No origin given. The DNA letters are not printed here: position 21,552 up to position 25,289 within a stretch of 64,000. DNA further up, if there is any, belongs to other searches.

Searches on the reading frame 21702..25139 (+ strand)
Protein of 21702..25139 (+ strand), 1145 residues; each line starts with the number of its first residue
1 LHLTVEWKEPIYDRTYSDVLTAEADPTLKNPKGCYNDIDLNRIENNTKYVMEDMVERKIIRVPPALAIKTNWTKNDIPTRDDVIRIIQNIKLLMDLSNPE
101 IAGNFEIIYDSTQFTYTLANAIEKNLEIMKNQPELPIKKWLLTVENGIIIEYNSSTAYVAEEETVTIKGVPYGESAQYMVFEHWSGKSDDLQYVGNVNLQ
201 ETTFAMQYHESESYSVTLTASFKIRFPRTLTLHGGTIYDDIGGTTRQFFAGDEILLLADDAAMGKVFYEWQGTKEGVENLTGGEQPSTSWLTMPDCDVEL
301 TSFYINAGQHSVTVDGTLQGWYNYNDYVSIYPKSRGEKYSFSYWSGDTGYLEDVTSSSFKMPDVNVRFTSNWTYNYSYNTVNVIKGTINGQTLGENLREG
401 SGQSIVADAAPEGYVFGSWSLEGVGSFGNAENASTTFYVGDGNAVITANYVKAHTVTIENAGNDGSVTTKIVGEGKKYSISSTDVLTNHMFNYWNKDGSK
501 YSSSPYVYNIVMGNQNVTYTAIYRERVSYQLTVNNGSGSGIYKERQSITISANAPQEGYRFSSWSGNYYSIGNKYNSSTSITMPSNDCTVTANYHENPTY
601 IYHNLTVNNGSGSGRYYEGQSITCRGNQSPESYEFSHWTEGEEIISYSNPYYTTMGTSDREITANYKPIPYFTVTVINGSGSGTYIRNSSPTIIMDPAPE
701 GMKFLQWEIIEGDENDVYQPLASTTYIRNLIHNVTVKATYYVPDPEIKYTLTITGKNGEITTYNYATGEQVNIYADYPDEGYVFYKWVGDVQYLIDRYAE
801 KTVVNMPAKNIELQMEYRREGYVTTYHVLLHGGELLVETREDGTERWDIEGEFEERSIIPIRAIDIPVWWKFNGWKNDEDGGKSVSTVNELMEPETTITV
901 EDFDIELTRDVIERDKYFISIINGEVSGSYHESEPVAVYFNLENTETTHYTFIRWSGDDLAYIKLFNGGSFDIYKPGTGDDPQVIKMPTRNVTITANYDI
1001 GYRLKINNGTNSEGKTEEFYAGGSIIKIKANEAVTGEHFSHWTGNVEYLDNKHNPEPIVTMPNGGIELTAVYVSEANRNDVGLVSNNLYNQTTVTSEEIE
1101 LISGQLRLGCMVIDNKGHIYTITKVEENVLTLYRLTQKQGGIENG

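Call 50: search_protein_families(library=phrogs, proteins=[window:21702-25139:+], max_evalue=0.00001)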
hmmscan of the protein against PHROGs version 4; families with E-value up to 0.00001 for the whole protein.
window:21702-25139:+ (1145 aa): 1 family
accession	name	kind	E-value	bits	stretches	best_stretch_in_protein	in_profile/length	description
phrog_18725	-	unknown function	6.6e-07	30.7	1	30-129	10-108/132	-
